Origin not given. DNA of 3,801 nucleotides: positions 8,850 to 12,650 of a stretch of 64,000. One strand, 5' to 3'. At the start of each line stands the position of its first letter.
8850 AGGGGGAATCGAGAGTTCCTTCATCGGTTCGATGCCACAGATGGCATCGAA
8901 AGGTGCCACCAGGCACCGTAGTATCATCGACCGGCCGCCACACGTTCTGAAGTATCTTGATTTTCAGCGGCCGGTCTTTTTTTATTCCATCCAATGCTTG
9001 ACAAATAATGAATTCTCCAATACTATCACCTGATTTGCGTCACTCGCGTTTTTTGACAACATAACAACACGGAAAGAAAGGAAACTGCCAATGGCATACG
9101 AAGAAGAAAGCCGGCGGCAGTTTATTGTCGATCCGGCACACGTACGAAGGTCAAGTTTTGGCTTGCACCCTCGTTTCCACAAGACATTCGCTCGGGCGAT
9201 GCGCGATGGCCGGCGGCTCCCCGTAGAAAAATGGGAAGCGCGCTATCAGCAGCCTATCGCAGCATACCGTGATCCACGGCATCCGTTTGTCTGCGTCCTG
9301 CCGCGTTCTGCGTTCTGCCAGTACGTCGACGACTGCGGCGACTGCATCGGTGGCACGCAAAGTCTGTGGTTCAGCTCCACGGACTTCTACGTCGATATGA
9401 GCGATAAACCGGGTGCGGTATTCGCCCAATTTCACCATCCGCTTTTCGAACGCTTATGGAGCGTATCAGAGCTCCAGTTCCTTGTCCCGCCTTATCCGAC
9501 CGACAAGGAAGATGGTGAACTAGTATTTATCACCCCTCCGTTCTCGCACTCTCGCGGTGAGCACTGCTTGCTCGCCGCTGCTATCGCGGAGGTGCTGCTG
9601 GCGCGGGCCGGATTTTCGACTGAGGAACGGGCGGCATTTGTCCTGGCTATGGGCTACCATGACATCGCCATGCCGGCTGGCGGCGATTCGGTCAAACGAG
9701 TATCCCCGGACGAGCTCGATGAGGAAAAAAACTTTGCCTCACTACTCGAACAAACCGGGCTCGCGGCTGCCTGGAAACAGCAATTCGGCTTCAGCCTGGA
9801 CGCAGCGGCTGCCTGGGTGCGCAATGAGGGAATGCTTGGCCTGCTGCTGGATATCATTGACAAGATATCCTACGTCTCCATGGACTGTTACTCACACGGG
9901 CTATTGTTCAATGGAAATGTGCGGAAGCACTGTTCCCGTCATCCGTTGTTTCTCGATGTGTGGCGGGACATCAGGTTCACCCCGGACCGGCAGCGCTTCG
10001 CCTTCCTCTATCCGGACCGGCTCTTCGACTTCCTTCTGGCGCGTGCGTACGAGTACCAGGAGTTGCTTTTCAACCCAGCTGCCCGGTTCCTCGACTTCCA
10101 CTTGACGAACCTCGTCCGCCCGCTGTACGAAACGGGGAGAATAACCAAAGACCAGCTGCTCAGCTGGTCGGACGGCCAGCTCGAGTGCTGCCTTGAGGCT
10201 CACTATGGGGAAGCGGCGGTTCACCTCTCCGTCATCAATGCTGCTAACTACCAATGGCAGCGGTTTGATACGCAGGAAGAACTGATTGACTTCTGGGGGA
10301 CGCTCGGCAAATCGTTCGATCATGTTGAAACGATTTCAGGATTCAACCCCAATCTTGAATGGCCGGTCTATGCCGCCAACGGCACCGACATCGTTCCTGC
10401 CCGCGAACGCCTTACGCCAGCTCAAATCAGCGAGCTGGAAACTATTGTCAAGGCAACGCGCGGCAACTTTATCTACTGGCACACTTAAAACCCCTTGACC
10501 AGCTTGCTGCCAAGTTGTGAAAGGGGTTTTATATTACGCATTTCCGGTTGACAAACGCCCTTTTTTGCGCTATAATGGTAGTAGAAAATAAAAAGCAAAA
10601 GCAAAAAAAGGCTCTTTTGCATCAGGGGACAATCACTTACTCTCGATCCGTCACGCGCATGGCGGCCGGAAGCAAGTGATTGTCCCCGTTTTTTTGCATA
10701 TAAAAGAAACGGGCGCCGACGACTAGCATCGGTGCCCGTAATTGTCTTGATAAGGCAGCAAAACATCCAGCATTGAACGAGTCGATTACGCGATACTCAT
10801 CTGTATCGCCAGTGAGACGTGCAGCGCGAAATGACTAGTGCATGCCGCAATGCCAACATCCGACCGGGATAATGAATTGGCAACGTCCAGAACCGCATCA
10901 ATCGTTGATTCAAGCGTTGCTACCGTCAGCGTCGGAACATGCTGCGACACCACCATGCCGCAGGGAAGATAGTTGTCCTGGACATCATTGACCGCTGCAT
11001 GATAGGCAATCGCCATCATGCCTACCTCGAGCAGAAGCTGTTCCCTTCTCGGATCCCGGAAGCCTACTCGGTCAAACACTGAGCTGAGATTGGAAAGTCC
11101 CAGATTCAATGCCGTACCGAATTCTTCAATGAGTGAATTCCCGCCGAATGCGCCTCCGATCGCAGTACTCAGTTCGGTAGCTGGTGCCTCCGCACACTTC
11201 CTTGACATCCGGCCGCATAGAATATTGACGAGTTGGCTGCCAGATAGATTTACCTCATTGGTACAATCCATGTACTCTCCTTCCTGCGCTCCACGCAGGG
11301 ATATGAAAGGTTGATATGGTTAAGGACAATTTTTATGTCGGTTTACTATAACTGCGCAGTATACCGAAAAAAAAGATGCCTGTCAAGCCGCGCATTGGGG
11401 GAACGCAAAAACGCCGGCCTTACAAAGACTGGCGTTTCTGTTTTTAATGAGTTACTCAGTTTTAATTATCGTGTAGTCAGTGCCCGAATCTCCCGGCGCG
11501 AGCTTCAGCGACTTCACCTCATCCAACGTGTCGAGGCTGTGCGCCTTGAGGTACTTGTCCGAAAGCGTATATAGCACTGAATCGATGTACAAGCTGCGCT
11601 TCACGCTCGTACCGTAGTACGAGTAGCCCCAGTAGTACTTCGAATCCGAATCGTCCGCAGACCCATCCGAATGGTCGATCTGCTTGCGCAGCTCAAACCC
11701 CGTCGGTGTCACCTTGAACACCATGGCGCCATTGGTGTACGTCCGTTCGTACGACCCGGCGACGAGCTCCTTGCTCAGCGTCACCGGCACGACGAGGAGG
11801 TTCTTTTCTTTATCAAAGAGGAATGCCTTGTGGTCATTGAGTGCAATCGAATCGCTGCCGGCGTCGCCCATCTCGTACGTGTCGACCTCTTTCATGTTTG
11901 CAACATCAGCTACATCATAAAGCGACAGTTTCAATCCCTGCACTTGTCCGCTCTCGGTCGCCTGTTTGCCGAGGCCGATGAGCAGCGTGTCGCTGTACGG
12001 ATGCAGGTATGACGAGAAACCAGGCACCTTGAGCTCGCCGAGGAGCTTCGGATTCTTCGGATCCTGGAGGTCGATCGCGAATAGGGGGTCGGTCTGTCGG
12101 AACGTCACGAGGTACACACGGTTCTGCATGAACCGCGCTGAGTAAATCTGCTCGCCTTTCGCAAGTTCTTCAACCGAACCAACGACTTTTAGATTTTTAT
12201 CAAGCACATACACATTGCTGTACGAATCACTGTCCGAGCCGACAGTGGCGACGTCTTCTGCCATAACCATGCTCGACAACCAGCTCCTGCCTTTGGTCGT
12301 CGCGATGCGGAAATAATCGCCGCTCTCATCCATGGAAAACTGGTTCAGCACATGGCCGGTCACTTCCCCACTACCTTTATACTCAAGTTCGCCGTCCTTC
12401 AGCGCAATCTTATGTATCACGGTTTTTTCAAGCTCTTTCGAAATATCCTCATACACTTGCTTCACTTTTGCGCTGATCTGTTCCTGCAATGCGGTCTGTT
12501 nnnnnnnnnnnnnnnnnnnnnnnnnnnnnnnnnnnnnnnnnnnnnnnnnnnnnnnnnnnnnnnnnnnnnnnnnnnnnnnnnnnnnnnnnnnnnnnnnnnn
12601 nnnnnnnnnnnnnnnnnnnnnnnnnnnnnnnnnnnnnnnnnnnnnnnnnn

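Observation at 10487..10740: Orphan consensus promoter, ~110-nt transcript and strong terminator between convergently terminated genes: a candidate sRNA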

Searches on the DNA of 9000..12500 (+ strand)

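Call 4: search_rna_families(source=window, start=9000, end=12500, threshold=evalue, max_evalue=10, show_alignments=3)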
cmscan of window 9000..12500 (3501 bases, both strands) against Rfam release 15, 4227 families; matches with E-value up to 10: 5.
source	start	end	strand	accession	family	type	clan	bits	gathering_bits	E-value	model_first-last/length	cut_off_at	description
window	10660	10736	-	RF03783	mir-4854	Gene; miRNA;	-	22.3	100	1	1-89/89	no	mir-4854 microRNA precursor family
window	11407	11471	-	RF02703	AsxR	Gene; sRNA;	-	22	63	4.3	1-53/53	no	Anti stx2 sRNA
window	12371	12482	-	RF02191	TCL6_1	Gene; lncRNA;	-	21.1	60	0.19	1-113/113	no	T-cell leukemia/lymphoma 6 conserved region 1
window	11376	11442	+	RF00506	Thr_leader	Cis-reg; leader;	-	17.6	55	6.1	1-118/118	no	Threonine operon leader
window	11974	12043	+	RF01273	sR34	Gene; snRNA; snoRNA; CD-box;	-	17.5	40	6.5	1-54/54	no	Small nucleolar RNA sR34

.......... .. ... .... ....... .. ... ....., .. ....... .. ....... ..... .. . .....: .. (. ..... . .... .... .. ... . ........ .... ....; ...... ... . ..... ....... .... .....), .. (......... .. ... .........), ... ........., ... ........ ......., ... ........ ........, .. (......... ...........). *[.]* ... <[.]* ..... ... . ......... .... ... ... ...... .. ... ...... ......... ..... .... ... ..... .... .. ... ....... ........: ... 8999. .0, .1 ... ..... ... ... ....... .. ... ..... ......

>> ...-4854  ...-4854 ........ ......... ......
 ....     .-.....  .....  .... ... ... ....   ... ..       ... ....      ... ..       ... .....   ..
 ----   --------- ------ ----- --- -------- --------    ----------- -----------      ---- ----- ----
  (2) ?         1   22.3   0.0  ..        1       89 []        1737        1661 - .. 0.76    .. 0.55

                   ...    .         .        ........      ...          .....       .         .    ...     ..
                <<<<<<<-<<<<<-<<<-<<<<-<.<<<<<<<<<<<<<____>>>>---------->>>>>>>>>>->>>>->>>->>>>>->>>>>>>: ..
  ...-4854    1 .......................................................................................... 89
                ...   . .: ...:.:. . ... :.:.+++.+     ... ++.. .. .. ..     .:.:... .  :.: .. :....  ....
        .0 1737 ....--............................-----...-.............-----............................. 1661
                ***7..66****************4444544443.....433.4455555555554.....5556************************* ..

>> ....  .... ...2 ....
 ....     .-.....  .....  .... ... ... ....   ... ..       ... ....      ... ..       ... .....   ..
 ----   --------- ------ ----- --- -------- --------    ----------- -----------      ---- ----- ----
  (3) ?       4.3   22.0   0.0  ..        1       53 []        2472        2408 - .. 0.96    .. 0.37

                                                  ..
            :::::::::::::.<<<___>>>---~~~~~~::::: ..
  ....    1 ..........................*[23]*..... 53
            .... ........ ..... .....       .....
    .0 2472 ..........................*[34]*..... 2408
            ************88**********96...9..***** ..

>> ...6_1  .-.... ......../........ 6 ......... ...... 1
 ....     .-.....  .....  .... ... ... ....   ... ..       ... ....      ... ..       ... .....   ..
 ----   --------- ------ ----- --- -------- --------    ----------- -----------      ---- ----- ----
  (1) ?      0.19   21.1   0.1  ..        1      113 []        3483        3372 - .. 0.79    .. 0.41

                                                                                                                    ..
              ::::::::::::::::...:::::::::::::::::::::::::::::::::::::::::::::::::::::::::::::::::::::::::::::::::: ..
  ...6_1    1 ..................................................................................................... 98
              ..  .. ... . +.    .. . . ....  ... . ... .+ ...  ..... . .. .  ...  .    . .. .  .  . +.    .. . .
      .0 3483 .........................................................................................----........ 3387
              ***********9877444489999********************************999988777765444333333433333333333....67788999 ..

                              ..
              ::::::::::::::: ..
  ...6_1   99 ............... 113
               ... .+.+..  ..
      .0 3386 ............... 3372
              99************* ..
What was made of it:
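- On Any Rfam 15 family: The best overlap is a miRNA model at 22 bits against a threshold of 100, E=1 (call 4).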

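Call 62: build_rna_model(alignment_id=A4)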
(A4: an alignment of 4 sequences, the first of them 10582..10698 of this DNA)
Model R1 built from alignment A4 (4 sequences, 131 columns); structure: RNAalifold consensus.
model positions 123; base pairs 23; branch points 0; effective number of sequences 1.43; information 0.589 bits per position. Calibrated on 0.2 Mb of random sequence (short: E-values are rough).
structure used (alignment columns):
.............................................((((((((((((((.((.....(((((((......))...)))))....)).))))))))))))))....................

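Call 63: search_with_rna_model(model_id=R1, sources=[window, L001, L002, L003, L004, L005, L006, L007, L008, L009, L010, L011, L012, L013, L014, L015, L016, L017, L018, L056, L063, L072, L073, L074, L075, L076, L077, L078, L079, L080, L081], max_evalue=5, show_alignments=8)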
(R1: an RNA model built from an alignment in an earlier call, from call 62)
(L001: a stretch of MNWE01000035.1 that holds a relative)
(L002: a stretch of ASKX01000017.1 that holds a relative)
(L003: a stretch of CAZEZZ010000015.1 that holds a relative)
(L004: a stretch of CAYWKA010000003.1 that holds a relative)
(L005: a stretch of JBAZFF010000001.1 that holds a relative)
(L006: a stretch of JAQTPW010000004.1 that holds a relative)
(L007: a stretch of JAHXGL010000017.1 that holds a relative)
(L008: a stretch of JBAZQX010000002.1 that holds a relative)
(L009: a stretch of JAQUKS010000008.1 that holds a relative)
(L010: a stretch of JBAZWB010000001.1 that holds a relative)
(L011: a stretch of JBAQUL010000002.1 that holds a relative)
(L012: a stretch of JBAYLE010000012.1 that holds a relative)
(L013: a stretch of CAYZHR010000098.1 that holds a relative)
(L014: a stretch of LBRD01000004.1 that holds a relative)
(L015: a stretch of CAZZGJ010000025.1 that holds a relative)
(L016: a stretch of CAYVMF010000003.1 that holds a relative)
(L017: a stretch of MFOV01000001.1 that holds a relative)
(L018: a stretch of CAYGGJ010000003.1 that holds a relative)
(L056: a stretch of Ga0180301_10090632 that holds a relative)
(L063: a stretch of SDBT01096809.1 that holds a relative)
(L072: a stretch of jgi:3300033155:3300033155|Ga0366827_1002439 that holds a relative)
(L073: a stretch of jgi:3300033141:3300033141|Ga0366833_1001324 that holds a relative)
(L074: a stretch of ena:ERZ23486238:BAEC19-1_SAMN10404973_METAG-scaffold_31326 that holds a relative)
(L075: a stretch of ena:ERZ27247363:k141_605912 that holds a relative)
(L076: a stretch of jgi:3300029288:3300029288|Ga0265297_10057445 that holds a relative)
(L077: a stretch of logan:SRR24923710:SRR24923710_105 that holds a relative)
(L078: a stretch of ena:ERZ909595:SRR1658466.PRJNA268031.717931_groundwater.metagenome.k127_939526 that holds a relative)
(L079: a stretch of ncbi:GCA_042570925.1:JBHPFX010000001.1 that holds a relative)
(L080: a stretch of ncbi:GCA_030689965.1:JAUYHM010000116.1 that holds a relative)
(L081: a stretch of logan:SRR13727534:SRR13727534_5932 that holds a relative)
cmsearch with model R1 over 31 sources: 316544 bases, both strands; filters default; matches with E-value up to 5: 19.
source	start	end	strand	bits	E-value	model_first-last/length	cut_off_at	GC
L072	8101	8222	-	131.7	4.8e-19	1-123/123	no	0.28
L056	141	261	+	124.9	6.4e-18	1-123/123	no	0.39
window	10582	10706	+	116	1.9e-16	1-123/123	no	0.43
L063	2938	3064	-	113.3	5.4e-16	1-123/123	no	0.35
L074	6411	6537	-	113.3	5.4e-16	1-123/123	no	0.35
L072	8120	8184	+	40.3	0.00073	43-107/123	no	0.4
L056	169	268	-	36.7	0.0029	1-123/123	no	0.41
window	10624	10687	-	32.8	0.013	43-105/123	no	0.59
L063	2957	3023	+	27.5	0.099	43-106/123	no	0.48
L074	6430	6496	+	27.5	0.099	43-106/123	no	0.48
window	61284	61427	+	21.3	1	1-123/123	no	0.39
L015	6914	6966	+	19.4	2.1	1-123/123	no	0.3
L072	4276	4345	-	19.3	2.3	1-123/123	no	0.31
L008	5295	5376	-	19.1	2.5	1-123/123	no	0.29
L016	2803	2855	+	18.5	3.1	1-123/123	no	0.34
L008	5791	5868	+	17.9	3.9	1-123/123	no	0.29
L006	646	696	-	17.7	4.1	1-123/123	no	0.2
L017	8592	8649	-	17.5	4.4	1-123/123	no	0.31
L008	5303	5378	+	17.5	4.5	1-123/123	no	0.29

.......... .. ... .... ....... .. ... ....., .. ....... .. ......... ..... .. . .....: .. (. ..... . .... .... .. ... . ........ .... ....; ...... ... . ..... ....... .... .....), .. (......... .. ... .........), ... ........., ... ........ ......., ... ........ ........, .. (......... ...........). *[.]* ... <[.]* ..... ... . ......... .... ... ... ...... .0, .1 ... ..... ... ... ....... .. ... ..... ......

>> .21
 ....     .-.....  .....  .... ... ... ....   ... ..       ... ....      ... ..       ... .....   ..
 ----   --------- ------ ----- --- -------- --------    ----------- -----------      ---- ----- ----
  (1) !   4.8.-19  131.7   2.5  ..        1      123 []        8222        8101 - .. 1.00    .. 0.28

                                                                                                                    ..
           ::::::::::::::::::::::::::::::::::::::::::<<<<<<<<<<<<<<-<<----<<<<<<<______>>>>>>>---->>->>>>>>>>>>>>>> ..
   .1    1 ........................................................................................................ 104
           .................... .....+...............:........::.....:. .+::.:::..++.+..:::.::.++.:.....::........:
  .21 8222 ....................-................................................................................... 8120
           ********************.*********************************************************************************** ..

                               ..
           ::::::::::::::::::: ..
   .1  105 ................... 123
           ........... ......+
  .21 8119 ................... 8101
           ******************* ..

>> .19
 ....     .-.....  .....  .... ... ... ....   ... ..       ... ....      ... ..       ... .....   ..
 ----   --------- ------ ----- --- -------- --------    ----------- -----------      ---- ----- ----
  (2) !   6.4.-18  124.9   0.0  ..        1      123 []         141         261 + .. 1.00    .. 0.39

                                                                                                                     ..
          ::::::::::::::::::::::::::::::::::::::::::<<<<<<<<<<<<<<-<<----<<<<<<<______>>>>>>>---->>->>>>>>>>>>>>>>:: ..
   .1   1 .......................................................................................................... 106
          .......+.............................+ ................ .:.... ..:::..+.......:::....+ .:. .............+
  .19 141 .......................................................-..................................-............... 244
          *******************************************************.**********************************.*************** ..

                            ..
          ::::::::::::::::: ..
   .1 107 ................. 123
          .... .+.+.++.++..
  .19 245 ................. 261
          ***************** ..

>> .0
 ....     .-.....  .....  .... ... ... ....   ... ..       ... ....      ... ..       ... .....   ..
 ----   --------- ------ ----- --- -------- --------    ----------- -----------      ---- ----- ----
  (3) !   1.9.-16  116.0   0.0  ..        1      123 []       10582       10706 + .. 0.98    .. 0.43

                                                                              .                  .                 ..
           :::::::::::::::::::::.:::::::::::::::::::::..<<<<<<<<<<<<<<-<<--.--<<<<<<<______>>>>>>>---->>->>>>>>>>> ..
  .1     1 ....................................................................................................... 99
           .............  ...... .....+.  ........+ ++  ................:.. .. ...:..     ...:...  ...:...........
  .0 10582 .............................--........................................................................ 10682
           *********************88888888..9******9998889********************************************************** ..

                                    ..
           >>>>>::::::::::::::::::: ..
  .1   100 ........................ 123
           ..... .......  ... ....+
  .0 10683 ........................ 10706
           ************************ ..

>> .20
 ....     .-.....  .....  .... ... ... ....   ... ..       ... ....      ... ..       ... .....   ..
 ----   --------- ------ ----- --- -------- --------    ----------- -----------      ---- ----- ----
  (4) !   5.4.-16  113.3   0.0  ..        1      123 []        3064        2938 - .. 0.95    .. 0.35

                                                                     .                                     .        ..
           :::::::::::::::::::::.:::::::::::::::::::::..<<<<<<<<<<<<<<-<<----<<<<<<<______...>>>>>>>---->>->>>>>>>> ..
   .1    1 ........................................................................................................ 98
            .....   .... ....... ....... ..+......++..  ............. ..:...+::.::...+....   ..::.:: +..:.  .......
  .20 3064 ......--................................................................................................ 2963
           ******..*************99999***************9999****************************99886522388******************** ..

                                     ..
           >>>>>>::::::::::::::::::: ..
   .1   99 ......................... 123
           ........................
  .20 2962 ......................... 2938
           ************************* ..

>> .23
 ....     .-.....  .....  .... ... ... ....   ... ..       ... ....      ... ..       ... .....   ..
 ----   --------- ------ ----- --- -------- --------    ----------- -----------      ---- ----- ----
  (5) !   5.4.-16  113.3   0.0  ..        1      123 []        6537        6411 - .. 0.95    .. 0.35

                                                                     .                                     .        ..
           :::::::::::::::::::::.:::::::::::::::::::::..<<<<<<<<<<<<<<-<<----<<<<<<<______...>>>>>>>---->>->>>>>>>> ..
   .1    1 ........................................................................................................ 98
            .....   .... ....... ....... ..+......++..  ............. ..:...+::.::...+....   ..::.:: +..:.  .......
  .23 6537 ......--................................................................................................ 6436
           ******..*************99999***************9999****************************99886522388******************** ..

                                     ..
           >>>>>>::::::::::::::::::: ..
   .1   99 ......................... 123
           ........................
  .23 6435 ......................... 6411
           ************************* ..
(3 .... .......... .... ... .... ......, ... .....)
